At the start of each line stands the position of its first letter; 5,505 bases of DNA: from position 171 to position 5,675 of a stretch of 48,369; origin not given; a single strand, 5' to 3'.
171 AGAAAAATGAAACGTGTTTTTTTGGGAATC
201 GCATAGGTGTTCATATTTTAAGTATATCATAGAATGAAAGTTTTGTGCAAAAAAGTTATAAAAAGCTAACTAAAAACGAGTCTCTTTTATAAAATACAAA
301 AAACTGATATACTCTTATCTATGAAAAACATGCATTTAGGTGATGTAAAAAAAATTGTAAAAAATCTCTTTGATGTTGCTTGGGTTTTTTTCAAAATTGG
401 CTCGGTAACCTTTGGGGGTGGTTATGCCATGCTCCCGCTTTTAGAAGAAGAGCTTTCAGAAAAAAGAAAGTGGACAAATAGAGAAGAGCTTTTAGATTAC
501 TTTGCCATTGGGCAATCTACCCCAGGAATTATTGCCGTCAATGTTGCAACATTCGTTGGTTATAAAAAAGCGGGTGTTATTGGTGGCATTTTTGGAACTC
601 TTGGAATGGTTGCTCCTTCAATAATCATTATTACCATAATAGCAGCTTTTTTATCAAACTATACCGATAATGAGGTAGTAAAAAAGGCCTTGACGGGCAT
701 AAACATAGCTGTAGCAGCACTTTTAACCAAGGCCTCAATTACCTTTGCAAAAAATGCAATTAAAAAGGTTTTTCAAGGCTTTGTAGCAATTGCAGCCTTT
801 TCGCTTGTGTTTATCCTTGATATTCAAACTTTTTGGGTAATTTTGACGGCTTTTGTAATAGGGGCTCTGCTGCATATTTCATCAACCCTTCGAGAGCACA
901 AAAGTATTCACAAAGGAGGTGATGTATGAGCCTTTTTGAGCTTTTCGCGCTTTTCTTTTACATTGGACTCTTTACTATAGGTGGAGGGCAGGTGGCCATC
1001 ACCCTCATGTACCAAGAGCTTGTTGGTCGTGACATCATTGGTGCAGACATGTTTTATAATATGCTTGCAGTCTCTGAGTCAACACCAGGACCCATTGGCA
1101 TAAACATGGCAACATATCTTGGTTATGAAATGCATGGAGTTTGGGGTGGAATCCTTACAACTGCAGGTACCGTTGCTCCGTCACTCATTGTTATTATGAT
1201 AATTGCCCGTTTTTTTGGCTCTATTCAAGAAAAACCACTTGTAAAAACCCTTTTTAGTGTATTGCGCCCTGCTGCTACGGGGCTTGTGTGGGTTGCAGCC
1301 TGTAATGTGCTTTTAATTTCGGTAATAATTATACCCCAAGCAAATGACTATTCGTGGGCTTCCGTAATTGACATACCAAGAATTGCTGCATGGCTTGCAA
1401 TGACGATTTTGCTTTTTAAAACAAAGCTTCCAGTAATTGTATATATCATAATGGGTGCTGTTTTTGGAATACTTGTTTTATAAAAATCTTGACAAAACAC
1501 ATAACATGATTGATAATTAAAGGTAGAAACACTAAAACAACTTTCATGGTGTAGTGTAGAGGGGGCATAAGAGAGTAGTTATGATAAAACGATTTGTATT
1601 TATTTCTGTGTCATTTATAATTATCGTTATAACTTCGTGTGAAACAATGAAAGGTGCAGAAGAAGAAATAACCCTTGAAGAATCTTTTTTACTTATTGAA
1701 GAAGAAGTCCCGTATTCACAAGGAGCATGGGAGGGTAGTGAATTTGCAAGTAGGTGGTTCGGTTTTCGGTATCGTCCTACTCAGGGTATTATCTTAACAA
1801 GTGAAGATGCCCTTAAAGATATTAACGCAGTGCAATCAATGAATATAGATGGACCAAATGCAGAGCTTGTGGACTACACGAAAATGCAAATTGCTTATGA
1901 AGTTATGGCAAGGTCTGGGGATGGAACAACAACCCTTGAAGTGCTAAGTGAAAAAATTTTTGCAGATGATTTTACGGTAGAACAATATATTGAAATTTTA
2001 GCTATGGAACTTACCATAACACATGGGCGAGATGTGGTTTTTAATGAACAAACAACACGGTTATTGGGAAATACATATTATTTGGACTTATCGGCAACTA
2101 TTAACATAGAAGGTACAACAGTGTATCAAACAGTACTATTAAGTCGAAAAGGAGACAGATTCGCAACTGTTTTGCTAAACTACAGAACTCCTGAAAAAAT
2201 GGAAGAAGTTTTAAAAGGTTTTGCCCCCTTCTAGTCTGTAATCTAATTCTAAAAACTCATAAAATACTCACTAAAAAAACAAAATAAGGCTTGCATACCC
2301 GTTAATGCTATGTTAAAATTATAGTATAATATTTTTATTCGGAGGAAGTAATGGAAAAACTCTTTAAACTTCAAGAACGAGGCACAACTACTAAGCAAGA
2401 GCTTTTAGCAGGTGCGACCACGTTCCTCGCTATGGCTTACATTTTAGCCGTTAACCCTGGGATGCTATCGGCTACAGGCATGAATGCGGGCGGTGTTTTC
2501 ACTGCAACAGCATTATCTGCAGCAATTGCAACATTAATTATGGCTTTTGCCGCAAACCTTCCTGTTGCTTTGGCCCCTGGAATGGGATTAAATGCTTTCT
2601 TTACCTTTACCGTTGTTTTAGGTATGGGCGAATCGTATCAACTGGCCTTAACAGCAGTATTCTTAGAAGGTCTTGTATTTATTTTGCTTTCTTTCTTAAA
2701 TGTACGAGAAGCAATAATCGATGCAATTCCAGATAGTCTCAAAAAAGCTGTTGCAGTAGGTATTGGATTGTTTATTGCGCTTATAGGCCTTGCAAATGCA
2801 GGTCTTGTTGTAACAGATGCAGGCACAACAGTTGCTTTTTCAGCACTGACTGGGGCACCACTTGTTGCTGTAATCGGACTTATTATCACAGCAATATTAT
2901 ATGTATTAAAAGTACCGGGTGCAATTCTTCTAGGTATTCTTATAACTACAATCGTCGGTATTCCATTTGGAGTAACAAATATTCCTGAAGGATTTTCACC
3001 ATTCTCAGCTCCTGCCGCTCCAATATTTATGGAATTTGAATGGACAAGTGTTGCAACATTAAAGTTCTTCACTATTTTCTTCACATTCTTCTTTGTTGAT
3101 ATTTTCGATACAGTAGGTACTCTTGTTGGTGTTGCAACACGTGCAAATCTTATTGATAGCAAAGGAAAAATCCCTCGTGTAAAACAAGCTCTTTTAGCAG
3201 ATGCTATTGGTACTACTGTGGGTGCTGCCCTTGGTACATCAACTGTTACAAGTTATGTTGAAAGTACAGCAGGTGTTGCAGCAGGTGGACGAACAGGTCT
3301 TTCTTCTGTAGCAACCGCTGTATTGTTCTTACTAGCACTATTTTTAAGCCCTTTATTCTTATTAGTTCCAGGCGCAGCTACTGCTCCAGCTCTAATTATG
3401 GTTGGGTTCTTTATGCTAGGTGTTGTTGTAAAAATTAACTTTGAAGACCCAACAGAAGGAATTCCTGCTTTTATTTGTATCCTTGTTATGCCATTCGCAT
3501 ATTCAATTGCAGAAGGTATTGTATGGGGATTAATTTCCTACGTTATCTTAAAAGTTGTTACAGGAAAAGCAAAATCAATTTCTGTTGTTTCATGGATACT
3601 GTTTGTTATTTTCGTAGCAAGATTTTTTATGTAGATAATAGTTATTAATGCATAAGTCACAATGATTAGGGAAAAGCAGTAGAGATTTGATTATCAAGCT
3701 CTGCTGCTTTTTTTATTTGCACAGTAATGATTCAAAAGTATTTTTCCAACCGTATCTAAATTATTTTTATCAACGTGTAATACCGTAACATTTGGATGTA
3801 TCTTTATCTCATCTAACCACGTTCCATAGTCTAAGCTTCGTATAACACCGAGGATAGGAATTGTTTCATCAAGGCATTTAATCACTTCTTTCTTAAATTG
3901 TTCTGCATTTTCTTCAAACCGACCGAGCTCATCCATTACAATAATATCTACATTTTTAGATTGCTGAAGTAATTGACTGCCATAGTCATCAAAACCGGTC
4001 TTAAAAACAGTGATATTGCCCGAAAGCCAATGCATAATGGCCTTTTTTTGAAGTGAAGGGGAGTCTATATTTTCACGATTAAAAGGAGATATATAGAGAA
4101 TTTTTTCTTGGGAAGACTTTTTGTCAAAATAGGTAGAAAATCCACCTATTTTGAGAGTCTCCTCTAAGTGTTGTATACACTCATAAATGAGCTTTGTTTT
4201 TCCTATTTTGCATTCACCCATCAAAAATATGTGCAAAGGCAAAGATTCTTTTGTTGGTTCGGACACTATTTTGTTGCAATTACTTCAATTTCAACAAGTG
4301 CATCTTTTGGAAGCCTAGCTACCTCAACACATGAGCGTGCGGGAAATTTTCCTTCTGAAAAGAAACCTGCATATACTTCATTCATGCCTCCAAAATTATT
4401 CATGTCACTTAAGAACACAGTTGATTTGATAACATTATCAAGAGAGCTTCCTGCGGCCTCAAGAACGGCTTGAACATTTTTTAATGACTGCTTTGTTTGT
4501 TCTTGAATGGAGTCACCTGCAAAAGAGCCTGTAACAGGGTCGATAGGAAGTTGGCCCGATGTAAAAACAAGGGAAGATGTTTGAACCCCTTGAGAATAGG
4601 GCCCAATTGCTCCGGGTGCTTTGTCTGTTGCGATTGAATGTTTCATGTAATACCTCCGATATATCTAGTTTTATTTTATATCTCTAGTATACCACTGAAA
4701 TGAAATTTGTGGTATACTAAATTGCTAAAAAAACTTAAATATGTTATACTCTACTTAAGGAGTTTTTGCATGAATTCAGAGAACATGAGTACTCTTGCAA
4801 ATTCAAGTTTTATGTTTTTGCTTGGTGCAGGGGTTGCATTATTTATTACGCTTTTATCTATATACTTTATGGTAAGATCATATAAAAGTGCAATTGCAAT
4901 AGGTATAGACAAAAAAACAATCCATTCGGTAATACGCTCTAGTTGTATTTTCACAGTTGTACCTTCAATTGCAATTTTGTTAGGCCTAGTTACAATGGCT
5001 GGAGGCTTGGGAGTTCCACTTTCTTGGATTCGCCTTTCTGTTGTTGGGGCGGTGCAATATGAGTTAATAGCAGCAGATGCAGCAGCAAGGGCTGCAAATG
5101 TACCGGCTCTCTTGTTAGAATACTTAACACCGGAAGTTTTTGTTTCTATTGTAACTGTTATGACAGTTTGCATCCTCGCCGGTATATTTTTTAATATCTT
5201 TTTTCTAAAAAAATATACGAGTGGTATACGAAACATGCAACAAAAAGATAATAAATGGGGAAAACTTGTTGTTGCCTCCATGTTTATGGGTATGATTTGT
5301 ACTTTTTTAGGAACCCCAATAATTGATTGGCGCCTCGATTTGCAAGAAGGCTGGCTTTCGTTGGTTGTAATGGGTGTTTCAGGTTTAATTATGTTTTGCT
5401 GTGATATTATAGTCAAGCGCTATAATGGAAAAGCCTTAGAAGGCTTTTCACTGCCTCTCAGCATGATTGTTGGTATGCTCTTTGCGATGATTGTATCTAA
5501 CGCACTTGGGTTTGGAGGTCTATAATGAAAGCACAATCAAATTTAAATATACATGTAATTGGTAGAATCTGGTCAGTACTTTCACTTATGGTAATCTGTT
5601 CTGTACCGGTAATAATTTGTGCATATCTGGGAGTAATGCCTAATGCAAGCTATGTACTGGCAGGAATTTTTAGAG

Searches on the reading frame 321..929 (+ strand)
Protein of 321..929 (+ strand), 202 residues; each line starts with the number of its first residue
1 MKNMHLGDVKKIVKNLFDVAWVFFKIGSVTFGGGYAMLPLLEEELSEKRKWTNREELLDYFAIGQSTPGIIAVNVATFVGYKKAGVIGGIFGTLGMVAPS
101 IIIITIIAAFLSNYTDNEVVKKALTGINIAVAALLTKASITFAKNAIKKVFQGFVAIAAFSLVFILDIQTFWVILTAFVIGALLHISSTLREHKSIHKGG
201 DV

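Call 34: search_protein_families(library=pfam, proteins=[window:321-929:+], max_evalue=0.001)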
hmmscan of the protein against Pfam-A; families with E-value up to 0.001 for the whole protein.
window:321-929:+ (202 aa): 1 family
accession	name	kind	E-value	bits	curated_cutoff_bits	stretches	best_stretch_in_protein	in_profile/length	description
PF02417.20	Chromate_transp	-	2.4e-50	171.3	28.6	1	18-181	2-165/166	Chromate transporter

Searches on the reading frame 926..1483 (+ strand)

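Call 34: search_protein_families(library=pfam, proteins=[window:926-1483:+], max_evalue=0.001)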
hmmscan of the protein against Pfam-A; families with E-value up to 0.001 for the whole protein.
window:926-1483:+ (185 aa): 1 family
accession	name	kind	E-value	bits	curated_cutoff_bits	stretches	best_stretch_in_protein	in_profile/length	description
PF02417.20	Chromate_transp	-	6.2e-40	137.4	28.6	1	4-182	1-166/166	Chromate transporter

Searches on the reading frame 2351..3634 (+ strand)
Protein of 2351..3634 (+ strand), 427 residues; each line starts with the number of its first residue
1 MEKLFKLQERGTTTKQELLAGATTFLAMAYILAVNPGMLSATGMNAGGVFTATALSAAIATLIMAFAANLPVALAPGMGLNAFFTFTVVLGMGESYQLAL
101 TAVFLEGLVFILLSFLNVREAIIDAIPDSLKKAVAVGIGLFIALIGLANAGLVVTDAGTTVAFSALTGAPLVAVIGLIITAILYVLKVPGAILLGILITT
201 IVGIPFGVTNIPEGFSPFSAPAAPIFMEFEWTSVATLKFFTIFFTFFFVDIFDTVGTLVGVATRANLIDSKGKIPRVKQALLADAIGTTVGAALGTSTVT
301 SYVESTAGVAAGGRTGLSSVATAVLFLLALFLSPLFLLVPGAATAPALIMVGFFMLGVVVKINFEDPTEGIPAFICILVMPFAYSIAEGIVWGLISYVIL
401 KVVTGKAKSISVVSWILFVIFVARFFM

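Call 34: search_protein_families(library=pfam, proteins=[window:2351-3634:+], max_evalue=0.001)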
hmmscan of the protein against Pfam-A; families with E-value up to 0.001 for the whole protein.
window:2351-3634:+ (427 aa): 1 family
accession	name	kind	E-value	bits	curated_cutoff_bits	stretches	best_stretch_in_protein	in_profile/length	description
PF00860.26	Xan_ur_permease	-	2.6e-46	158.6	27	1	16-389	2-386/389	Permease family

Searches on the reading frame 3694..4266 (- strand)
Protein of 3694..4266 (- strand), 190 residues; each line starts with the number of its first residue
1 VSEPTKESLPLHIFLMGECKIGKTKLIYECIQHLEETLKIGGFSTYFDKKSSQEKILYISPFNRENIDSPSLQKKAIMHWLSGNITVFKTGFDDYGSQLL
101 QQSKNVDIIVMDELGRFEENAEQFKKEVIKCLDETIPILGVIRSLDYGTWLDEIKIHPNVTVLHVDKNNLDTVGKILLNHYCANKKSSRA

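Call 34: search_protein_families(library=pfam, proteins=[window:3694-4266:-], max_evalue=0.001)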
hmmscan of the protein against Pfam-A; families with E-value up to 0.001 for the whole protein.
window:3694-4266:- (190 aa): 1 family
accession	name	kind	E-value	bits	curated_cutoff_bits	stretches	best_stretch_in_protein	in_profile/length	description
PF03266.21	NTPase_1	-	2.4e-21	76.7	23.9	1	12-175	1-165/168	NTPase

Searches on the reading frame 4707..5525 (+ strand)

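Call 34: search_protein_families(library=pfam, proteins=[window:4707-5525:+], max_evalue=0.001)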
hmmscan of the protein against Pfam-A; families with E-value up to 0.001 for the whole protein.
window:4707-5525:+ (272 aa): 1 family
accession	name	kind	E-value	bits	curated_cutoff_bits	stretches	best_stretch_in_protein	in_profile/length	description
PF16481.10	DUF5058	-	1e-60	205.5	28.2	1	32-257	1-222/222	Domain of unknown function (DUF5058)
